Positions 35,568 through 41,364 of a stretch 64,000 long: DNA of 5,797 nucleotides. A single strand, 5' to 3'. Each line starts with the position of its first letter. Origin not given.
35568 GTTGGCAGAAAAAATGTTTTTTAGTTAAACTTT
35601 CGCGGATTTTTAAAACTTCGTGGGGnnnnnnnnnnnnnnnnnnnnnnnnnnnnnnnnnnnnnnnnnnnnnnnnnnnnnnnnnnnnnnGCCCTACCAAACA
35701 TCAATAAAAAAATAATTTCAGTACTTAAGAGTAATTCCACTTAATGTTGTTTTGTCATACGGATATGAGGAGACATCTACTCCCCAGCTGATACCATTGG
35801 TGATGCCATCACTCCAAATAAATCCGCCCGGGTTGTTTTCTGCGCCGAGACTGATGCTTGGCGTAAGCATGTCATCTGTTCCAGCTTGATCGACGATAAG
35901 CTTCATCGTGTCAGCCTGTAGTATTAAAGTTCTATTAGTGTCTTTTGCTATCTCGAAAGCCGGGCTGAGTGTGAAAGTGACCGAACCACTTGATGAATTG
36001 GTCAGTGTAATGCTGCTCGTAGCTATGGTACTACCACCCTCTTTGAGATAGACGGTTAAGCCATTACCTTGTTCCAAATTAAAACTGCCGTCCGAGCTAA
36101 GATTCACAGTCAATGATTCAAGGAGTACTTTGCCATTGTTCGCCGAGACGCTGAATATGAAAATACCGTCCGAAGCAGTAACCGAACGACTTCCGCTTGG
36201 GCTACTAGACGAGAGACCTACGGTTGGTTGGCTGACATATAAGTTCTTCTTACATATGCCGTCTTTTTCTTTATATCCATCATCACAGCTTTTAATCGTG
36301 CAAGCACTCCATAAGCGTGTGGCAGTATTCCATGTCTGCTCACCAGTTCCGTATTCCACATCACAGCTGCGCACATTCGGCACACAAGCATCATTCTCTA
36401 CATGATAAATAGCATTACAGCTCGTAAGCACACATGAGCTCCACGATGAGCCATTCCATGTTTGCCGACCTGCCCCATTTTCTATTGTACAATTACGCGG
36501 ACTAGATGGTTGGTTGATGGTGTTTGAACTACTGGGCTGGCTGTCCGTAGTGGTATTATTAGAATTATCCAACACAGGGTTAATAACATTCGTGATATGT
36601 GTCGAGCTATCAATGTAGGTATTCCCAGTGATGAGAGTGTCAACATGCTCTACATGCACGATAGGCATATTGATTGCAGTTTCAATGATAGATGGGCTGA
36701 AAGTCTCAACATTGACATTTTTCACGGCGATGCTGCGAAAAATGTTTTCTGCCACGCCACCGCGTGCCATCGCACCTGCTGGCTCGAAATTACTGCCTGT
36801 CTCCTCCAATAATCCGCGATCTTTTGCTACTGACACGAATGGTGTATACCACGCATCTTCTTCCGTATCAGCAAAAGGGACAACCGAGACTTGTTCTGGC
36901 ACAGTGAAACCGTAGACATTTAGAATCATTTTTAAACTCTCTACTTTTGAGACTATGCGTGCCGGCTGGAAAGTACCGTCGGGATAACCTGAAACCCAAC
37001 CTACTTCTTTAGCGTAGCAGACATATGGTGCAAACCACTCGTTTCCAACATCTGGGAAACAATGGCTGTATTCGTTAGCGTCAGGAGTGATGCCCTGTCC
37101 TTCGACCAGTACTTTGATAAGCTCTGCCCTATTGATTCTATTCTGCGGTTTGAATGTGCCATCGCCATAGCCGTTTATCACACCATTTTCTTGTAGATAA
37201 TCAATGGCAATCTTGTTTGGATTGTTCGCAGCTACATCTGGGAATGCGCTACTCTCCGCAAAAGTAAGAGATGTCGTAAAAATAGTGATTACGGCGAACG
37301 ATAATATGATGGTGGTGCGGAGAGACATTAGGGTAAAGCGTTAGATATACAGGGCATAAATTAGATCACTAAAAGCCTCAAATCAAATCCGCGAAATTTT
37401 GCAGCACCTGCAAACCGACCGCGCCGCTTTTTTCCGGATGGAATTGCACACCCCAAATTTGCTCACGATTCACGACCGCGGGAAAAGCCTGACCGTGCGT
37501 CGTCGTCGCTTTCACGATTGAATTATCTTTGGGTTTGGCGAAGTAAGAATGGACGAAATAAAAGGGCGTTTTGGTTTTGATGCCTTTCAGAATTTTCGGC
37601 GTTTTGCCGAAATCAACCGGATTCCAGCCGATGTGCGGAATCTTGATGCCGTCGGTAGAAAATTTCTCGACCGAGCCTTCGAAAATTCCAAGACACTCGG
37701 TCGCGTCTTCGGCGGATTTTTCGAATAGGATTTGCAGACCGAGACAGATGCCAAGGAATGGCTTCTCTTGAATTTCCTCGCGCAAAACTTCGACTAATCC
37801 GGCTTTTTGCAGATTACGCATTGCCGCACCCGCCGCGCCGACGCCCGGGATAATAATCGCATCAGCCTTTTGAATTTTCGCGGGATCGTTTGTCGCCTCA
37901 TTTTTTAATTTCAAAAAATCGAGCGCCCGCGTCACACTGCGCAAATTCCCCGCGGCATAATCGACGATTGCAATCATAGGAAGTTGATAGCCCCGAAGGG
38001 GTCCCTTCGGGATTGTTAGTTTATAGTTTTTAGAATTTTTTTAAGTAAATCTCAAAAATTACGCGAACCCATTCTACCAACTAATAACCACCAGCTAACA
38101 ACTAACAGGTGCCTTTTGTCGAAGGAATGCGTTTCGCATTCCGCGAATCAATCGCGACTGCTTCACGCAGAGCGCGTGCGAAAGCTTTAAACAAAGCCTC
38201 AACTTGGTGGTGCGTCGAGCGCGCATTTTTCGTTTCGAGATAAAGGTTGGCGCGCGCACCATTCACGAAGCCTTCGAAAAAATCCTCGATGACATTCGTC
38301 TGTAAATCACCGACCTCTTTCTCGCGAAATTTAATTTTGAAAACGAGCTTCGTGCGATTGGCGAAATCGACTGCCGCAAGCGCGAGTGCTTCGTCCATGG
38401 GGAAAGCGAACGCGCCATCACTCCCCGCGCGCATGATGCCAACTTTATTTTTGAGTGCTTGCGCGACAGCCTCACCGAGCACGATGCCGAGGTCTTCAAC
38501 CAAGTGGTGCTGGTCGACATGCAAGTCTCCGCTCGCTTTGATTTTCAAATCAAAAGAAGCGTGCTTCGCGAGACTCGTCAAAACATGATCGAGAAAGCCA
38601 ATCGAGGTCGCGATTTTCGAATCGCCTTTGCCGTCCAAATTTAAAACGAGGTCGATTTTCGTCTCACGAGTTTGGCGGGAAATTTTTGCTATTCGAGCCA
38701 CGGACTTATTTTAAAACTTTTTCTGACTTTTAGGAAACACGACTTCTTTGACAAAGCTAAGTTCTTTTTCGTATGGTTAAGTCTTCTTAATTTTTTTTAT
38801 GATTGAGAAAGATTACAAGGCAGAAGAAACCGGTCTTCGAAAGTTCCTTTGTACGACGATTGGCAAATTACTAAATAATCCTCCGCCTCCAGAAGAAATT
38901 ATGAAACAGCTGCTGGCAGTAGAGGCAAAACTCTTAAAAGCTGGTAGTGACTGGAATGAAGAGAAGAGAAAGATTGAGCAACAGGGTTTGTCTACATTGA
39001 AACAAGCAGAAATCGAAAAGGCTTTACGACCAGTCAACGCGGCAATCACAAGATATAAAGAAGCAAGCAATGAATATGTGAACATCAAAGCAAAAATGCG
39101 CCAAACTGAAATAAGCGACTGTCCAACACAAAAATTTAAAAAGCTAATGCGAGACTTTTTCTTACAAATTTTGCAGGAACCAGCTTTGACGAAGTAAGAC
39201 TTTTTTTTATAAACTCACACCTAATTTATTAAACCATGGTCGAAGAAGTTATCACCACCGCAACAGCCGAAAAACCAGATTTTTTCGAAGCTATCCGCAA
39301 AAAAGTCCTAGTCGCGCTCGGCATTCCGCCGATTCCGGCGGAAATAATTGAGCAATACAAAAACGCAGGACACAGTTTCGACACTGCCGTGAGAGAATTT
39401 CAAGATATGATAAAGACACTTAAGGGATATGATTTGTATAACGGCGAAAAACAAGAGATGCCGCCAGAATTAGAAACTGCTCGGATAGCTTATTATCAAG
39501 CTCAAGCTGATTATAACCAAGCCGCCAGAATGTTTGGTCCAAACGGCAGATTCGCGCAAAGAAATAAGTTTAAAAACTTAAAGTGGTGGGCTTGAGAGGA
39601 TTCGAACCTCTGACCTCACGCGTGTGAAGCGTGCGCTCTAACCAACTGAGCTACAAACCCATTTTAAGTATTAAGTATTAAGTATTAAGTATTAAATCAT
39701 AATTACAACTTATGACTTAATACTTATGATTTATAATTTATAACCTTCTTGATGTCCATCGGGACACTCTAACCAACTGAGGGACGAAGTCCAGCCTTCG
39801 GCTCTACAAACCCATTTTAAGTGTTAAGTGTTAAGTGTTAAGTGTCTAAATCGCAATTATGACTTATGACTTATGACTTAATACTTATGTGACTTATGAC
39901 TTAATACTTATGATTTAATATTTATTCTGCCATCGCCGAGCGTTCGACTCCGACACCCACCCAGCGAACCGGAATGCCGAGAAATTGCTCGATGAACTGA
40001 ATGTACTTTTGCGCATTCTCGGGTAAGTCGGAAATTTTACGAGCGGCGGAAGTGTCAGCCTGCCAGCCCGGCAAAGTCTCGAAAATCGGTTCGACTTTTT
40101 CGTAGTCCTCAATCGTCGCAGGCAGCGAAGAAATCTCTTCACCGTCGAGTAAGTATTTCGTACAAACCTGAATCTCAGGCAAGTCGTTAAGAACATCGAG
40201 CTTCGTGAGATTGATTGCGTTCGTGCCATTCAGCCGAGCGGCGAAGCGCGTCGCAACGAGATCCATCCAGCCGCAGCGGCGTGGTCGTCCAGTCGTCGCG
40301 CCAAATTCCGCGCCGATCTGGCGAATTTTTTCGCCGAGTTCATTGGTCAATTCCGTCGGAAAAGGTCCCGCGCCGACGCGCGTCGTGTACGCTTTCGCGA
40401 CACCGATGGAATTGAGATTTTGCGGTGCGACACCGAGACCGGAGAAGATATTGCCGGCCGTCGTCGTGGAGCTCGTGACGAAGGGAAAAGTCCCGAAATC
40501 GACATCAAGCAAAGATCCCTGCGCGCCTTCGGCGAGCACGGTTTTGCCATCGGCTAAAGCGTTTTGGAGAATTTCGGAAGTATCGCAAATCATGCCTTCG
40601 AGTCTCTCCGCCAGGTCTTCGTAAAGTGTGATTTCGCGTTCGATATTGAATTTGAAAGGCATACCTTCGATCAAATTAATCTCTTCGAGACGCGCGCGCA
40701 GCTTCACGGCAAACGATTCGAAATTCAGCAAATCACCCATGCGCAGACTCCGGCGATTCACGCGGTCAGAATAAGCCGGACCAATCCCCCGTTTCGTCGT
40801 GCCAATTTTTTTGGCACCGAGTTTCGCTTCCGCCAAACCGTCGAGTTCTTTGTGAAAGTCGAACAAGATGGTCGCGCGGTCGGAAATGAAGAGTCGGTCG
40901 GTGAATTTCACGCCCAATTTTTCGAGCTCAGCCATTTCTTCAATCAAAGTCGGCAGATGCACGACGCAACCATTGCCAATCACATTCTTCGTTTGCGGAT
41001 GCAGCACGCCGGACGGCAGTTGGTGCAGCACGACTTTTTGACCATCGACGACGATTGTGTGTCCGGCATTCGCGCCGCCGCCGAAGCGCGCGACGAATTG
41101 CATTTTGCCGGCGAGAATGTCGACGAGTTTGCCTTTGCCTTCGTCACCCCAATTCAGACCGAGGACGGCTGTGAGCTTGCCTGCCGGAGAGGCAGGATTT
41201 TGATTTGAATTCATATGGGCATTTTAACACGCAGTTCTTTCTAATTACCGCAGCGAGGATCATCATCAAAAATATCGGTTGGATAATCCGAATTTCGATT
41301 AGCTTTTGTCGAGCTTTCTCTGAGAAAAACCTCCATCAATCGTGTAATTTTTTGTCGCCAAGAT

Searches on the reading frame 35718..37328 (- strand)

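Call 52: search_protein_families(library=pfam, proteins=[window:35718-37328:-], max_evalue=0.00001)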
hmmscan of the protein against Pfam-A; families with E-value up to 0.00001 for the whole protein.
window:35718-37328:- (536 aa): 1 family
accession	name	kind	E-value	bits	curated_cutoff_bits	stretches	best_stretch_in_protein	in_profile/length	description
PF00395.25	SLH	-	3.8e-23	81.6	20.8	2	29-70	2-43/44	S-layer homology domain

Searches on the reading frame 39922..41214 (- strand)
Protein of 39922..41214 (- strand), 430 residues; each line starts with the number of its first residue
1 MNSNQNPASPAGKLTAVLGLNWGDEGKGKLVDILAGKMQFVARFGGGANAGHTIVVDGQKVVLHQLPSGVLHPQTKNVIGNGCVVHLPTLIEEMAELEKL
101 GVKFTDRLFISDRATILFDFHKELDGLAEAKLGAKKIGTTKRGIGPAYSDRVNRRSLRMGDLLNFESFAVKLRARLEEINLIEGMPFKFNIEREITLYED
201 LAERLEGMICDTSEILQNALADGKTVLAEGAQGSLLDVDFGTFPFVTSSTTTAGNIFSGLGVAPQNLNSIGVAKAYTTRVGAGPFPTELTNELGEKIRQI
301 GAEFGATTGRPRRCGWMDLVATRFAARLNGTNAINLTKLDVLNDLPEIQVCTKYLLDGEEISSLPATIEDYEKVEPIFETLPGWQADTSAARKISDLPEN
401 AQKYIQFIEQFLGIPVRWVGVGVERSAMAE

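Call 52: search_protein_families(library=pfam, proteins=[window:39922-41214:-], max_evalue=0.00001)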
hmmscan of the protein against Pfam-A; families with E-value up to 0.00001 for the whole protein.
window:39922-41214:- (430 aa): 1 family
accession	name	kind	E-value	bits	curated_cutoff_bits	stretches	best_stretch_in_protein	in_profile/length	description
PF00709.27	Adenylsucc_synt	-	4.7e-174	579.4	27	1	16-428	1-415/416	Adenylosuccinate synthetase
